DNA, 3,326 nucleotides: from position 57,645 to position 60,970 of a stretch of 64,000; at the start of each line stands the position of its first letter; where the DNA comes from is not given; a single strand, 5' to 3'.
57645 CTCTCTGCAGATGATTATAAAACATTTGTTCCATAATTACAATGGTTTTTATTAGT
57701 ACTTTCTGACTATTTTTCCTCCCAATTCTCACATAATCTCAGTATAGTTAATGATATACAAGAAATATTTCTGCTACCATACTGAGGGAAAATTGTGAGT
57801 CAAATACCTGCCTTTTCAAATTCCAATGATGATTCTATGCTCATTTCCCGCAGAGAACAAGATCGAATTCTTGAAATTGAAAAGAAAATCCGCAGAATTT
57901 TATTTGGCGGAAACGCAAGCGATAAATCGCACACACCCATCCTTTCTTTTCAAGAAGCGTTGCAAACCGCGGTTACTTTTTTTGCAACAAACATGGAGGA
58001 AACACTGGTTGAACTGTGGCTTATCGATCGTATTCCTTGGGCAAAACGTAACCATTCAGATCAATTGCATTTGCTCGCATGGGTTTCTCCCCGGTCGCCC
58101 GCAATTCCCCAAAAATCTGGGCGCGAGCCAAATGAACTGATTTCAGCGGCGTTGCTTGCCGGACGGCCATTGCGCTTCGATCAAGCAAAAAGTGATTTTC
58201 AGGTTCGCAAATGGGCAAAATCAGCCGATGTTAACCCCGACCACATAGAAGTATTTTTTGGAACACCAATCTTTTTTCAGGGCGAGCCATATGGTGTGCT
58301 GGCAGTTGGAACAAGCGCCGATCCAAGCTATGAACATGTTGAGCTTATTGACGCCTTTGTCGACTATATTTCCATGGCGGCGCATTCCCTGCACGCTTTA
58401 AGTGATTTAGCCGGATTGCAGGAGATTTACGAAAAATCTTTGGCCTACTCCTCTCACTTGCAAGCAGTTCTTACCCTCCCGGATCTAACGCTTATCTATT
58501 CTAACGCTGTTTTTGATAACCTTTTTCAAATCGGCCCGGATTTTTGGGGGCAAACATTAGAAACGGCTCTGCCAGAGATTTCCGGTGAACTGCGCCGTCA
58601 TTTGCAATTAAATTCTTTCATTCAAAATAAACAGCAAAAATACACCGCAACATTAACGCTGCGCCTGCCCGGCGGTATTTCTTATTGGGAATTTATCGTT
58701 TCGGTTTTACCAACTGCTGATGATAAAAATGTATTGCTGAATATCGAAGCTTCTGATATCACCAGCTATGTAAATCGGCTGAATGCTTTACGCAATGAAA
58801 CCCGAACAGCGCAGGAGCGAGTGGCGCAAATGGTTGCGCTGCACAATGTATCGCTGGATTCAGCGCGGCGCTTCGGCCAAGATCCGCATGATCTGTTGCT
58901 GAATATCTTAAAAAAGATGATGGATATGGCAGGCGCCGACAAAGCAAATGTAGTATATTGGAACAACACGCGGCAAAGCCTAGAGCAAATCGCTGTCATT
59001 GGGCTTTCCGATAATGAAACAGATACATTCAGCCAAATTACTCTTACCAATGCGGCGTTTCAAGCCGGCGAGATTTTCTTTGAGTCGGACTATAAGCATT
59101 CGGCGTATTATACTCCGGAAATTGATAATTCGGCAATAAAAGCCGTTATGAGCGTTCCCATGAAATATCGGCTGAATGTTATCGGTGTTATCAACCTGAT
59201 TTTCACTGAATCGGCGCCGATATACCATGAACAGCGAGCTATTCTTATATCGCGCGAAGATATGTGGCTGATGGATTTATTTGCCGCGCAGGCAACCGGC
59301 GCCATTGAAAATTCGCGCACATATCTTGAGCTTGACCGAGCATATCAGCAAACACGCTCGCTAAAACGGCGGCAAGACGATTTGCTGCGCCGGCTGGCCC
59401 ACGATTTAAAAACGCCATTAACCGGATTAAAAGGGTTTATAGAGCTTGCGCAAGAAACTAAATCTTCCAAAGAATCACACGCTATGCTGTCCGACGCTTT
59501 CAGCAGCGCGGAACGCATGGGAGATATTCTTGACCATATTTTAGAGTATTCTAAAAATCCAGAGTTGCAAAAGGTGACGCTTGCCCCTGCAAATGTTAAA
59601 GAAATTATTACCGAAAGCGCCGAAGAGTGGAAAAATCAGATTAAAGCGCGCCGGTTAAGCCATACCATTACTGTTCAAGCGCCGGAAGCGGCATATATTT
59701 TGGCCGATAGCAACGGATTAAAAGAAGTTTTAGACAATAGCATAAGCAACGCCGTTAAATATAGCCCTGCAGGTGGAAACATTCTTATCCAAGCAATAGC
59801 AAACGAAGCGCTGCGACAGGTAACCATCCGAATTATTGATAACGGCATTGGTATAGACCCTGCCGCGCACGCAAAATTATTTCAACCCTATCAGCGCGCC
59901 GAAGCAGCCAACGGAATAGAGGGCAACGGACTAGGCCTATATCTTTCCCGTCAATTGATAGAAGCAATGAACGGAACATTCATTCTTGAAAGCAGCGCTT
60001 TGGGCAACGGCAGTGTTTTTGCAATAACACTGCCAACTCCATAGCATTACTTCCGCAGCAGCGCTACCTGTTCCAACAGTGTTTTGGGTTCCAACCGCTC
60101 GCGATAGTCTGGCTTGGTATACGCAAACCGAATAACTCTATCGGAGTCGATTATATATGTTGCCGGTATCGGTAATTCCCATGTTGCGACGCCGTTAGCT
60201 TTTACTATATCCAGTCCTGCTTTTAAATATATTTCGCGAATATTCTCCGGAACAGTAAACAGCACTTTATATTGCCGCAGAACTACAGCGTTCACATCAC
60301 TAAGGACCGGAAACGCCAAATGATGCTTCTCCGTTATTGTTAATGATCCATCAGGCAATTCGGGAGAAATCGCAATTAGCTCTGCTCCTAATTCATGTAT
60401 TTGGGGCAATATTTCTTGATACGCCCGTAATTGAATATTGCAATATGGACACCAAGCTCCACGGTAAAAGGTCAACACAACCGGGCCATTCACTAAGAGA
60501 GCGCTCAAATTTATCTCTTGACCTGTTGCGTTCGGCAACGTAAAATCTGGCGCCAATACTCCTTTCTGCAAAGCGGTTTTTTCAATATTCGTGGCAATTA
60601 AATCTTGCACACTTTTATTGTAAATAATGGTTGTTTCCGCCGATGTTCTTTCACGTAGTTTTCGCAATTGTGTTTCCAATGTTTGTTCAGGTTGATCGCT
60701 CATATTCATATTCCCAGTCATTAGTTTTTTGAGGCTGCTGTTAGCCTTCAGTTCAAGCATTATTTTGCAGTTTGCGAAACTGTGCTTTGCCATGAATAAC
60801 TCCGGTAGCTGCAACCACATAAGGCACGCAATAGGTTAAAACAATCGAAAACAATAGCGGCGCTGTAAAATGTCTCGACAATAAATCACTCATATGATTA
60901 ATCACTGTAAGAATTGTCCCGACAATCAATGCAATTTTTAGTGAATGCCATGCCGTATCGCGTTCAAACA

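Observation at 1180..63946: Nine copies of a ~137-bp TIR-bounded, hairpin-rich element confined to intergenic DNA (family A)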

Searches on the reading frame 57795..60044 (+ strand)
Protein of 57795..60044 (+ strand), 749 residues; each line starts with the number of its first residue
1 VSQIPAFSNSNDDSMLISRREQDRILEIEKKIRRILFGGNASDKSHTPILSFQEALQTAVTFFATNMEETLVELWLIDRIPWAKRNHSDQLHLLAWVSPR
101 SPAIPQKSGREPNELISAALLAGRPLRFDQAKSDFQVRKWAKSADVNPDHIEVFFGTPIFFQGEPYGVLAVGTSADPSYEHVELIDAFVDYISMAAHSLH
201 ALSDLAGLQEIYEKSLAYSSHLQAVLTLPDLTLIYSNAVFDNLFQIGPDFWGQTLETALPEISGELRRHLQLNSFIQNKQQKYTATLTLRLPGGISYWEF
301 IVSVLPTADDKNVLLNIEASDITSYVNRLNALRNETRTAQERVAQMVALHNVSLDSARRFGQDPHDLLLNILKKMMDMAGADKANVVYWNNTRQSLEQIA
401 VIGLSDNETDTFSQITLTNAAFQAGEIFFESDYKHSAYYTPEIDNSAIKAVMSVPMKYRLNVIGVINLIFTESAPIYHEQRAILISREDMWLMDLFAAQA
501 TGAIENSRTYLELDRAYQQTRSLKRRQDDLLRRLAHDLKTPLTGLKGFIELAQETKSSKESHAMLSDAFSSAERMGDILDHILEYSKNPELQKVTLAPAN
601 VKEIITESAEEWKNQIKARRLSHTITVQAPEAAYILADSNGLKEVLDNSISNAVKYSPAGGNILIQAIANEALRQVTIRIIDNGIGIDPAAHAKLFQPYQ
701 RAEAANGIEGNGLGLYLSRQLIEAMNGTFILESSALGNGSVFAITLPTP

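Call 9: search_protein_families(library=ncbifam, proteins=[window:57795-60044:+])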
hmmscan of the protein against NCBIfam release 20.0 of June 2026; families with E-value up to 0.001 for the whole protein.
window:57795-60044:+ (749 aa): 77 families (the best 25 are shown)
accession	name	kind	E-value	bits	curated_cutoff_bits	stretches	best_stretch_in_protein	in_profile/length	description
NF046044.1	PnpS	equivalog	1.5e-37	129.5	400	1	465-747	112-390/390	two-component system histidine kinase PnpS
TIGR02956.1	TMAO_torS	equivalog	3.1e-35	121.5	676.5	1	515-747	452-681/967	TMAO reductase system sensor histidine kinase/response regulator TorS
TIGR02966.1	phoR_proteo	equivalog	1.7e-33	116.1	334.2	1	513-745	100-332/333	phosphate regulon sensor histidine kinase PhoR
NF033092.0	HK_WalK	equivalog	4e-31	108.2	725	1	529-747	374-593/594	cell wall metabolism sensor histidine kinase WalK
NF008468.0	PRK11360.1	equivalog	1e-29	103.4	646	1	534-748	403-608/616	two-component system sensor histidine kinase AtoS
NF008302.0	PRK11091.1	equivalog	1.5e-29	102.8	838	1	508-748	264-505/779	aerobic respiration two-component sensor histidine kinase ArcB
NF041947.1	LuxQ_Vibrio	equivalog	2.8e-29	101.6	1200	1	516-748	461-696/843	quorum-sensing autoinducer 2 sensor kinase/phosphatase LuxQ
NF006800.0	PRK09303.1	equivalog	3e-29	102.1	342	1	510-747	134-376/383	histidine kinase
NF033091.0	HK_VanS_ACDEFG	equivalog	2.6e-28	99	400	1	514-747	61-293/293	vancomycin resistance histidine kinase VanS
NF011874.0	PRK15347.1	equivalog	4.1e-28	97.9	852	1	508-747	380-613/921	two component system sensor kinase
NF008318.0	PRK11107.1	equivalog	1.9e-27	95.7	890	1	511-747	277-517/920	two-component sensor histidine kinase BarA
NF041880.1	EPS_EpsF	equivalog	5.4e-27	94.4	900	1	515-747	262-492/492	response regulator EpsF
NF008312.0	PRK11100.1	equivalog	1.4e-26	93.4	356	1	528-735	257-462/477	two-component system sensor histidine kinase CreC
NF041735.1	hist_kin_RppB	equivalog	2.5e-25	89.2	400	1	530-747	219-438/438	two-component system sensor histidine kinase RppB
NF045595.1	HK_scytonemin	equivalog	5.3e-25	87.9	865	1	508-748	396-635/637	scytonemin biosynthesis sensor histidine kinase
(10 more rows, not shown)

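Call 32: search_dna_similar(query=window:57795-60044:+, collection=plasmids, mode=protein, max_rows=15)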
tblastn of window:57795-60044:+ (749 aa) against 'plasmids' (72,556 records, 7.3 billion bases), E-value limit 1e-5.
Records with a match: 3500; places in all: 5857; records where one place covers at least 80% of the query: 0.
Best place of each record, by identity: <60% 3500.
By first word of the organism name: Klebsiella 616; Rhizobium 330; Bacillus 183; Enterococcus 152; Ralstonia 139; Pseudosulfitobacter 120; Sinorhizobium 108; Pantoea 104; Escherichia 100; Burkholderia 87; and 316 more.
By predicted mobility (MOB-suite, as given by PLSDB): non-mobilizable 1756; conjugative 1084; mobilizable 660.
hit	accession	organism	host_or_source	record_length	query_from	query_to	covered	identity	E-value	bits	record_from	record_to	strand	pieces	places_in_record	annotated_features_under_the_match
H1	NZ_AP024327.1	Caballeronia sp. NK8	-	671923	306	748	59%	24.0%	4e-19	100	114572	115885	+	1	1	MEDS domain-containing protein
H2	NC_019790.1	Deinococcus peraridilitoris DSM 19664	-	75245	293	747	61%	23.4%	6e-12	77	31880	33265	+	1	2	GAF domain-containing protein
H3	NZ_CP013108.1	Sinorhizobium americanum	Vachellia farnesiana,cell culture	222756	335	747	55%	24.8%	2e-16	92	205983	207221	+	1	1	ATP-binding protein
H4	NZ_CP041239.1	Sinorhizobium mexicanum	Acaciella angustissima,cell culture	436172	335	747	55%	24.8%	3e-17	95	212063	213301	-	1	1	GAF domain-containing protein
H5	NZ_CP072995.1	Loktanella salsilacus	-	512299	377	748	50%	26.6%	1e-15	90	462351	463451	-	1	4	ATP-binding protein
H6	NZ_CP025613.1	Niveispirillum cyanobacteriorum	sing cell,cyanobacterial aggregates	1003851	393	746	47%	25.9%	5e-7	61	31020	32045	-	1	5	none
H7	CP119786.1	Haloarcula rara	cell culture,sediment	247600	367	747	51%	23.9%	6e-11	74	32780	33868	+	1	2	record has no annotation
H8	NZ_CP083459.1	Deinococcus taeanensis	whole organism,coastal dune soil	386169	396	748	47%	25.3%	6e-13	81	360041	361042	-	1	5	GAF domain-containing protein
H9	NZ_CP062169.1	Mycetohabitans endofungorum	Rhizopus microsporus,bacterial ...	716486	404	747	46%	25.7%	5e-6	58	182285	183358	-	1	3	ATP-binding protein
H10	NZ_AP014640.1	Leptolyngbya boryana IAM M-101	-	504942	445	747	40%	29.2%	7e-11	74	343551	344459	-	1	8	PAS domain S-box protein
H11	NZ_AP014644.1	Leptolyngbya boryana dg5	-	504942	445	747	40%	29.2%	7e-11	74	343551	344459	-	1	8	PAS domain S-box protein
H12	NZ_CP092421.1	Leptolyngbya boryana IU 594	-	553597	445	747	40%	29.2%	7e-11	74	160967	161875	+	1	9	PAS domain S-box protein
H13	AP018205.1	Leptolyngbya boryana NIES-2135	-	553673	445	747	40%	29.2%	7e-11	74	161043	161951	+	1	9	multi-sensor hybrid histidine kinase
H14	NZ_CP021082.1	Deinococcus ficus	Ficus religiosa L.,cell ...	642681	371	749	51%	23.3%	2e-10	72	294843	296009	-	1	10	ATP-binding protein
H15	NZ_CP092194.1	Deinococcus sp. KNUC1210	Setaria viridis,cell ...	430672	387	749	48%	24.3%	2e-9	69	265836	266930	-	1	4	ATP-binding protein | GAF domain-containing protein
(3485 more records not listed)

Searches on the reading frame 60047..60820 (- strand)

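Call 70: search_protein_families(library=pfam, proteins=[window:60047-60820:-], max_evalue=0.1)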
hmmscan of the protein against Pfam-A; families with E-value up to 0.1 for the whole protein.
window:60047-60820:- (257 aa): 2 families
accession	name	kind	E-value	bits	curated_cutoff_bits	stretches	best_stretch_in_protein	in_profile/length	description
PF00578.27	AhpC-TSA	-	9.7e-30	103.5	26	1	89-232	4-123/124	AhpC/TSA family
PF08534.16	Redoxin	-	4.7e-17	62.6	26.6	1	86-241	2-139/148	Redoxin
